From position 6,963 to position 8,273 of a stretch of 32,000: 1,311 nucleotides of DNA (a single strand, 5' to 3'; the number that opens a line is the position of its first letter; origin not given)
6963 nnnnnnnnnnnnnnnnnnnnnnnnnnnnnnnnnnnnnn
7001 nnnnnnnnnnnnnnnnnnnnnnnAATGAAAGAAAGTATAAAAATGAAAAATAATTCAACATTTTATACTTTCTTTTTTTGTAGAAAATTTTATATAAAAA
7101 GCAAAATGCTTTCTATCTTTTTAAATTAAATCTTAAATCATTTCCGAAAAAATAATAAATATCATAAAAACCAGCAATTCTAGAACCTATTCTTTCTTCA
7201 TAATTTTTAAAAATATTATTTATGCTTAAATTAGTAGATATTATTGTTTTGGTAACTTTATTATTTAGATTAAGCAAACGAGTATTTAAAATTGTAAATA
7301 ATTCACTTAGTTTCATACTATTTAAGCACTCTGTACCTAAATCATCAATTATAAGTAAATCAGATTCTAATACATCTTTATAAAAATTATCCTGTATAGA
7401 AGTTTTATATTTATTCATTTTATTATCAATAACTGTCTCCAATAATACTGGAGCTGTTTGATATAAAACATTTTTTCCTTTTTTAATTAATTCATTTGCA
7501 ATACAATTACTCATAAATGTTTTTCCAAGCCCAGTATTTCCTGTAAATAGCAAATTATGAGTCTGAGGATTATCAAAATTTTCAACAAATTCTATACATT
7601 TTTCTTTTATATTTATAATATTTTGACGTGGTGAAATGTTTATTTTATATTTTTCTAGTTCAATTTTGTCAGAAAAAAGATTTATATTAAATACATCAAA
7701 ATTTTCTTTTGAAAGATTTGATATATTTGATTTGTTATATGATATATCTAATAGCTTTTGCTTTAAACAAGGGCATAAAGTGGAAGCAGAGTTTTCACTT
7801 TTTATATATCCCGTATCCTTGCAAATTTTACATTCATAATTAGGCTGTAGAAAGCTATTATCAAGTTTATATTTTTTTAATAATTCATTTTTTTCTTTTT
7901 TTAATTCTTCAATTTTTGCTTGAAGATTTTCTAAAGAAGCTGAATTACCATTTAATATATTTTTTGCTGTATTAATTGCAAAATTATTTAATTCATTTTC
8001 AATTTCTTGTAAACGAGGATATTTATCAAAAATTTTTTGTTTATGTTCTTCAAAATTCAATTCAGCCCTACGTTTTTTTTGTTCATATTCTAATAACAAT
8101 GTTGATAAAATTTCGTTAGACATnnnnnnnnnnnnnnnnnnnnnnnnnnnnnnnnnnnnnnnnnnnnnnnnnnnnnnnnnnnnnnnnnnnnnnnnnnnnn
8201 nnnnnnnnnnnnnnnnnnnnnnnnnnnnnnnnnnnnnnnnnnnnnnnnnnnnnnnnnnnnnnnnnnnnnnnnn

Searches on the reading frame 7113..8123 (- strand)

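Call 9: search_protein_families(library=pfam, proteins=[window:7113-8123:-])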
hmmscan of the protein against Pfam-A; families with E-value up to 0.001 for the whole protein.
window:7113-8123:- (336 aa): 5 families
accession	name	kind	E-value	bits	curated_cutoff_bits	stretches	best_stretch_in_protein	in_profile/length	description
PF01695.23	IstB_IS21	-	7.9e-13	48.9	24.1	1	176-302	85-197/238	IstB-like ATP binding protein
PF00308.24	Bac_DnaA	-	2.8e-09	37.8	23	1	188-316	34-155/162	Bacterial DnaA ATPAse domain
PF20720.3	nSTAND3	-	0.00014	22.1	27.2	1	188-235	17-64/155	Novel STAND NTPase 3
PF00004.35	AAA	-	0.00021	22.2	21.2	1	191-312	1-123/131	ATPase family associated with various cellular activities (AAA)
PF06309.17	Torsin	-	0.00067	20.2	27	0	180-249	45-115/127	Torsin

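Call 47: search_protein_families(library=pfam, proteins=[L069:6686-7954:+, L069:7947-8660:+, L069:4270-4833:+, L069:4898-6679:+, L069:14132-15022:-, L069:15342-16649:-, L069:11185-11721:+], max_evalue=0.01)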
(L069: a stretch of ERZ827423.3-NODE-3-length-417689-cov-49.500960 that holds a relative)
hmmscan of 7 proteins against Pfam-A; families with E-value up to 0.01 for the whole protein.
L069:6686-7954:+ (422 aa): 9 families
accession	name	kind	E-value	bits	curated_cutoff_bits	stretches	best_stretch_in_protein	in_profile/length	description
PF01656.29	CbiA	-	1e-11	45.3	25.4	1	166-369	4-114/125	CobQ/CobB/MinD/ParA nucleotide binding domain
PF13614.12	AAA_31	-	4e-11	43.6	27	1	163-324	3-165/177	AAA domain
PF10609.15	ParA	-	1.9e-09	37.7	27.1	1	161-219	4-62/246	NUBPL iron-transfer P-loop NTPase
PF03193.22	RsgA_GTPase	-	1.8e-05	25.1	30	1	73-185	22-130/174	RsgA GTPase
PF00142.24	Fer4_NifH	-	5.1e-05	23.3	25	1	163-225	2-63/271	4Fe-4S iron sulfur cluster binding proteins, NifH/frxC family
PF01695.23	IstB_IS21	-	0.00013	22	24.1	1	146-238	75-169/238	IstB-like ATP binding protein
PF09140.17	MipZ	-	0.00023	21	20.7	1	169-284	9-108/262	ATPase MipZ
PF25199.1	nSTAND_NTPase5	-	0.00041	20.6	34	0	156-199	36-80/145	Novel STAND NTPase 5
PF13173.12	AAA_14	-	0.0075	16.7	27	1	161-217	2-58/129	AAA domain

L069:7947-8660:+ (237 aa): 0 families

L069:4270-4833:+ (187 aa): 0 families

L069:4898-6679:+ (593 aa): 4 families
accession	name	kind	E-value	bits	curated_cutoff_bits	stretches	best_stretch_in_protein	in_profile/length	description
PF19044.6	P-loop_TraG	-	6.7e-21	74.8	25.8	1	232-564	24-348/413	TraG P-loop domain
PF12846.13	AAA_10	-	5.8e-13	49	27.5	2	231-285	15-69/362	AAA-like domain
PF01935.23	DUF87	-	7.5e-06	26.6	23.2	1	231-311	17-99/220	Helicase HerA, central domain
PF11130.14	TraC_F_IV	-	0.0041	16.6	28.1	1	107-177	305-374/375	TraC protein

L069:14132-15022:- (296 aa): 0 families

L069:15342-16649:- (435 aa): 2 families
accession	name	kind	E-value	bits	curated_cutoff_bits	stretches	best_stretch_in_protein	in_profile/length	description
PF10412.15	TrwB_AAD_bind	-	2.5e-07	30.4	20.5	1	214-358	203-342/387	Type IV secretion-system coupling protein DNA-binding domain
PF12696.13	TraG-D_C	-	2.6e-06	27.8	22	1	262-365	2-98/126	TraM recognition site of TraD and TraG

L069:11185-11721:+ (178 aa): 0 families
